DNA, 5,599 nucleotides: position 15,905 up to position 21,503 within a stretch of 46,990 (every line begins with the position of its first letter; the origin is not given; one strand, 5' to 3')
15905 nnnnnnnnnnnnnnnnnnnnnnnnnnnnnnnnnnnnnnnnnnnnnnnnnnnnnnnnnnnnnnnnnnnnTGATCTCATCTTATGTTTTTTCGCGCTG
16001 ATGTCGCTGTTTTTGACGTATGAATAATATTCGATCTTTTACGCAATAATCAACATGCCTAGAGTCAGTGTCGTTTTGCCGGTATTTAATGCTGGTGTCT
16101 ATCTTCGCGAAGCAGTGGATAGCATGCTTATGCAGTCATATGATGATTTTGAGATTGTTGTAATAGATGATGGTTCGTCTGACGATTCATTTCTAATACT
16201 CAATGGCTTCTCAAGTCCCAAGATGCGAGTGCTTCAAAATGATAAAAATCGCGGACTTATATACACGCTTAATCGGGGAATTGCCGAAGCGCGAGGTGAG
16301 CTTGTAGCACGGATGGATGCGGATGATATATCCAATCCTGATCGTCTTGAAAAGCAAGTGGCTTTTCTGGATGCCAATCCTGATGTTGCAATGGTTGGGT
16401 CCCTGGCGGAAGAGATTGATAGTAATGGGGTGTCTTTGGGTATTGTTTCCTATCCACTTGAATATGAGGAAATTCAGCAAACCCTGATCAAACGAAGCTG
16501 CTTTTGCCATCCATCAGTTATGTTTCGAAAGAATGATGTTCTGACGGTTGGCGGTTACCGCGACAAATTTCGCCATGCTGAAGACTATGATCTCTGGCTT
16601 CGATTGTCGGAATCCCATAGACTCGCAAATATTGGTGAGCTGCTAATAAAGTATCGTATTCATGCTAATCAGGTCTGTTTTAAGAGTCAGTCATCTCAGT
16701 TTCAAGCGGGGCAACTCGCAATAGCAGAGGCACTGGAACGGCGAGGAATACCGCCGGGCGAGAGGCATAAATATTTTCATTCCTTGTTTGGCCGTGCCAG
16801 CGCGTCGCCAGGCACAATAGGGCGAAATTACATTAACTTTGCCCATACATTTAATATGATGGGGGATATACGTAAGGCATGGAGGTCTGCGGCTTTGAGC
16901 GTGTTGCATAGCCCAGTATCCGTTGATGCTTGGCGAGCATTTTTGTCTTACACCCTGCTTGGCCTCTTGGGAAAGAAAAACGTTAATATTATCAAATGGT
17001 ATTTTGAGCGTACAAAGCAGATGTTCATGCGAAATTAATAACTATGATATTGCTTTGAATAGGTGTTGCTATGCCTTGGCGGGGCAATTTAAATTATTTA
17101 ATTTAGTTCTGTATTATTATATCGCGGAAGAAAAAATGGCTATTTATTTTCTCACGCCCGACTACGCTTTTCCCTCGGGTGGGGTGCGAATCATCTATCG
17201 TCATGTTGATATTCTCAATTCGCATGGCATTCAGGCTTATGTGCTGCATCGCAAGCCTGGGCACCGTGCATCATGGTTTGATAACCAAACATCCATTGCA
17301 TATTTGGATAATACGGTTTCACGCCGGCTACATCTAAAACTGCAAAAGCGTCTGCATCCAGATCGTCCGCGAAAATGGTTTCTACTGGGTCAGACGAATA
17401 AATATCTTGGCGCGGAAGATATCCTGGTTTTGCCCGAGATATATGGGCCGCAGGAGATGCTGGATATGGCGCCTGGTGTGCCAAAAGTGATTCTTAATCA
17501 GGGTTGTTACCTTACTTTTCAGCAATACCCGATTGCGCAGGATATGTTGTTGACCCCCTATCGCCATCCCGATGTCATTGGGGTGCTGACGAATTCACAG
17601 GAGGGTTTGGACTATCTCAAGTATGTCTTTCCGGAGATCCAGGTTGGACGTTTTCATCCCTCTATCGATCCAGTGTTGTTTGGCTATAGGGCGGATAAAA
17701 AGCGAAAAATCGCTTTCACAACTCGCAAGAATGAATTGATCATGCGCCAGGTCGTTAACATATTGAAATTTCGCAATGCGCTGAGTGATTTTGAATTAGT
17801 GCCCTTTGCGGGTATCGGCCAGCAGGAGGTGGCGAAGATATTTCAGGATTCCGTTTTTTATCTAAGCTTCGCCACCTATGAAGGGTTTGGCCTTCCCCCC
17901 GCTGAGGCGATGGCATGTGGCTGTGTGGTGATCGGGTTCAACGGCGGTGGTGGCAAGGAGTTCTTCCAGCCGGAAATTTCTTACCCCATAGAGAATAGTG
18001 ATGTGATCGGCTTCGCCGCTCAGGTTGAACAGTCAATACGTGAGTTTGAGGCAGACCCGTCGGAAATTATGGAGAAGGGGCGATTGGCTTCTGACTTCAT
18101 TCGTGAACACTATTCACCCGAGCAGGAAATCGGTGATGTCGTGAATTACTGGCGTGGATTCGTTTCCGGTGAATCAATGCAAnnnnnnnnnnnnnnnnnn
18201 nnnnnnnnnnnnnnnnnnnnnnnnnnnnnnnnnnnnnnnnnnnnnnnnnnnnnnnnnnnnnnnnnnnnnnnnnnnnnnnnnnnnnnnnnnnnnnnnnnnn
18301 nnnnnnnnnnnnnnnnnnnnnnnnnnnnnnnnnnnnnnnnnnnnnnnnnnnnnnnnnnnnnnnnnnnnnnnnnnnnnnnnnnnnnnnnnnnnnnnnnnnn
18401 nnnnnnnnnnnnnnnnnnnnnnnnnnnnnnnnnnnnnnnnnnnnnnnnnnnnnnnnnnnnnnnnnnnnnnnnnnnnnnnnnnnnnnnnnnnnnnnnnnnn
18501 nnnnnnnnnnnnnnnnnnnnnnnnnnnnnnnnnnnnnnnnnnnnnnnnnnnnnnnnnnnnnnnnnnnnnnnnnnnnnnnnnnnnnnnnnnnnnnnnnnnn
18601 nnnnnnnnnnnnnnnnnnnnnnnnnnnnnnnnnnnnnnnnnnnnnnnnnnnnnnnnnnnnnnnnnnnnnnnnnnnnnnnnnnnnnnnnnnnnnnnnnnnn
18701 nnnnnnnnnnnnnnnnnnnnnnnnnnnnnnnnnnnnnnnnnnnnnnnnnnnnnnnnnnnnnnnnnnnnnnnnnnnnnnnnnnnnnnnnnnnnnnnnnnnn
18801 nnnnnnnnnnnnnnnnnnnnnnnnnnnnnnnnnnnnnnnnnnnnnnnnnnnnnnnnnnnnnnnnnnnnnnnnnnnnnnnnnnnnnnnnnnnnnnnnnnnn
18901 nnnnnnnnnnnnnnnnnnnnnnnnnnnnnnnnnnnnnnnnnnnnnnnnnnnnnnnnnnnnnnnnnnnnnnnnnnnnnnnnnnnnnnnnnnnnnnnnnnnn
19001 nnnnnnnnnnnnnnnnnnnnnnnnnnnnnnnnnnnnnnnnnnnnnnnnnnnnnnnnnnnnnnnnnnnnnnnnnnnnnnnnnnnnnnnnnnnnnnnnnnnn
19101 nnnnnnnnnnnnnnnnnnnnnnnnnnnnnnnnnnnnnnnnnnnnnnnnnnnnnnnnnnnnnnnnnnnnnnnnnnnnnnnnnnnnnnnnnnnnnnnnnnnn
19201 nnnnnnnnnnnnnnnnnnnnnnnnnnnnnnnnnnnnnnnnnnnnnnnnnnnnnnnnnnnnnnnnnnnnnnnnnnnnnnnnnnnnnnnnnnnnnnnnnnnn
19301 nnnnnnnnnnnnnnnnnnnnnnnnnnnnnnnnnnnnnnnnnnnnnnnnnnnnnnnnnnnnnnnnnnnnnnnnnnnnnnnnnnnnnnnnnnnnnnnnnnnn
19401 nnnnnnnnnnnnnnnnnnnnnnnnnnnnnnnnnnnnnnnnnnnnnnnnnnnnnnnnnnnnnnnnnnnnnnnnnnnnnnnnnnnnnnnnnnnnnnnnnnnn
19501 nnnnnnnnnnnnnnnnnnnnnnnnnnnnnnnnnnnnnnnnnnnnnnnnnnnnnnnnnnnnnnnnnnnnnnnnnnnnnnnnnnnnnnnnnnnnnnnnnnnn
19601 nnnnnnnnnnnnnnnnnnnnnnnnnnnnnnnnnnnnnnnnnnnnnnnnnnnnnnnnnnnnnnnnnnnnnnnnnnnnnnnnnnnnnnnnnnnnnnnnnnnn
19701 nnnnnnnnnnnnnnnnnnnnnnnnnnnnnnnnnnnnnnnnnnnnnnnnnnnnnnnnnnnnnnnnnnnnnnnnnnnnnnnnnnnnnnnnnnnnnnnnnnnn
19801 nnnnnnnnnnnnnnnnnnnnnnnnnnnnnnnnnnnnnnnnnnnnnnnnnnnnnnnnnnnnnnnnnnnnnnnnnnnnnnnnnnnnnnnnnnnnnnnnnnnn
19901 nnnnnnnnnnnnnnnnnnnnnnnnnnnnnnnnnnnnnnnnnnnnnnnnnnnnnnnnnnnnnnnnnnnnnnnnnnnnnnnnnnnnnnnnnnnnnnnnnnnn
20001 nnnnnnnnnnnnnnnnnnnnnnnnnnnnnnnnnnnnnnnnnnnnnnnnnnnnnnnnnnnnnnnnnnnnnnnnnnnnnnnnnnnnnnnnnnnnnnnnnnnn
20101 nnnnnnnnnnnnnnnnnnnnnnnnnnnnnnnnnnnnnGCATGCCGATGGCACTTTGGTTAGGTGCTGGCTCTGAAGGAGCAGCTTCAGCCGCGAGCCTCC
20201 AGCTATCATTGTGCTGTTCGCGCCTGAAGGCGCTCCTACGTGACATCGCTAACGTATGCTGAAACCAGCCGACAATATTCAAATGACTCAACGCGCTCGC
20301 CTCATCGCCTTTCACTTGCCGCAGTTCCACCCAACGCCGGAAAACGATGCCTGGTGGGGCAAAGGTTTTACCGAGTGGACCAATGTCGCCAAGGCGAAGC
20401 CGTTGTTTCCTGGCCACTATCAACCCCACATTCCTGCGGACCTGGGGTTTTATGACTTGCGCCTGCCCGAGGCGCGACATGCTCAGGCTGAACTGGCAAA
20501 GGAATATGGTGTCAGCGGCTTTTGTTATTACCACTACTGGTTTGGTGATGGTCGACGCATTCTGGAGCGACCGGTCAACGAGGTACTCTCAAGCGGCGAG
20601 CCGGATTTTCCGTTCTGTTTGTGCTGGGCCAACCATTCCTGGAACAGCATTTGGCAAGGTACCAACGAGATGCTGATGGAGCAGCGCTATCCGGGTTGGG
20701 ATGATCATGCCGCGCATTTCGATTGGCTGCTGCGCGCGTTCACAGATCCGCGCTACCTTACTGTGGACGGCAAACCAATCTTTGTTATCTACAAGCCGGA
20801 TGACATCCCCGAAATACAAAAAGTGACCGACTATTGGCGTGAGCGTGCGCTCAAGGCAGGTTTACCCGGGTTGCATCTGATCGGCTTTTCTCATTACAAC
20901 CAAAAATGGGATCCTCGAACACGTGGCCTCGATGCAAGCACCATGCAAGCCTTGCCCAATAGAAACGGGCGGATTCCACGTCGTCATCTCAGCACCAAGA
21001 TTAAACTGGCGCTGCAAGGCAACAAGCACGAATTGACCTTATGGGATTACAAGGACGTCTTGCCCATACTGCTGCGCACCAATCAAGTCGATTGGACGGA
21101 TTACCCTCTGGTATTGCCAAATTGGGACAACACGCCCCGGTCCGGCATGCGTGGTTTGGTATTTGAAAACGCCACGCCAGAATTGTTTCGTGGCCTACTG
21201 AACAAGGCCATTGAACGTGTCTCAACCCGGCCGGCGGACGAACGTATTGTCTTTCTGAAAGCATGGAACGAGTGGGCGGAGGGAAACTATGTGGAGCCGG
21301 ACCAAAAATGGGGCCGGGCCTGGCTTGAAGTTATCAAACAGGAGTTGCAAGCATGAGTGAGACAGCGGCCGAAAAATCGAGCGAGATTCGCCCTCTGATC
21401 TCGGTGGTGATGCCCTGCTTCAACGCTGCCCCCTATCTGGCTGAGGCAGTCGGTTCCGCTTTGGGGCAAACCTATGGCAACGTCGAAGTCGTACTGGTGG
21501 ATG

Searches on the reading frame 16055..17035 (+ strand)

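Call 14: search_protein_families(library=pfam, proteins=[window:16055-17035:+], max_evalue=0.001)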
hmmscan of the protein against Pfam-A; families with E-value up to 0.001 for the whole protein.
window:16055-17035:+ (327 aa): 3 families
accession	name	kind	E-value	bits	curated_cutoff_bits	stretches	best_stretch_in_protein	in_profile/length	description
PF00535.33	Glycos_transf_2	-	3.4e-34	118.6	23.3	1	5-160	1-162/168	Glycosyl transferase family 2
PF10111.15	Glyco_tranf_2_2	-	3.1e-17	63.4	27.3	1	5-211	1-227/276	Glycosyltransferase like family 2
PF13641.12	Glyco_tranf_2_3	-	1.1e-15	58.8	27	1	2-186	1-196/230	Glycosyltransferase like family 2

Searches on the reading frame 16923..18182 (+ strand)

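Call 14: search_protein_families(library=pfam, proteins=[window:16923-18182:+], max_evalue=0.001)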
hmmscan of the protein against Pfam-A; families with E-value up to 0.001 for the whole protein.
window:16923-18182:+ (420 aa): 3 families
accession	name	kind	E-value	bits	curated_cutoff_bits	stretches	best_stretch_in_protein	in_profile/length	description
PF00534.26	Glycos_transf_1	-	4.1e-09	36.6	26.4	1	300-372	83-156/172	Glycosyl transferases group 1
PF13692.12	Glyco_trans_1_4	-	3.5e-08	34.2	27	1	290-371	61-139/142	Glycosyl transferases group 1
PF13524.12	Glyco_trans_1_2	-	2.9e-07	31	25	1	298-403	35-139/144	Glycosyl transferase-like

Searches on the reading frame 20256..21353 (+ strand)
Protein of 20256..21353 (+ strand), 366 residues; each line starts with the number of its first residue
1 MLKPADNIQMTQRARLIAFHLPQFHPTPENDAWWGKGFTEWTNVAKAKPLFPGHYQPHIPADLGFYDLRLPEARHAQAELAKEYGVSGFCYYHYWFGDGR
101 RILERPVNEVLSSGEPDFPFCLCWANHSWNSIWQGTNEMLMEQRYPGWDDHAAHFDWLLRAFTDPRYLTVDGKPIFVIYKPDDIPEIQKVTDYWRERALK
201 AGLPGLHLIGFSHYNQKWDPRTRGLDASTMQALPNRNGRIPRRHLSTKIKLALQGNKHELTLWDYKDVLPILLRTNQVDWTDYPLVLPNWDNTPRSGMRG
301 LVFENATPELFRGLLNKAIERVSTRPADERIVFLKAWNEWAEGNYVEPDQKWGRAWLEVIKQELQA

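Call 14: search_protein_families(library=pfam, proteins=[window:20256-21353:+], max_evalue=0.001)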
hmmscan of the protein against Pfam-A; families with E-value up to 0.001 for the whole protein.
window:20256-21353:+ (366 aa): 1 family
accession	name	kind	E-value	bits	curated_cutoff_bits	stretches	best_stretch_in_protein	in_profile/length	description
PF14307.12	Glyco_tran_WbsX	-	2e-141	471.9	25.1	1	16-360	1-350/350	Glycosyltransferase WbsX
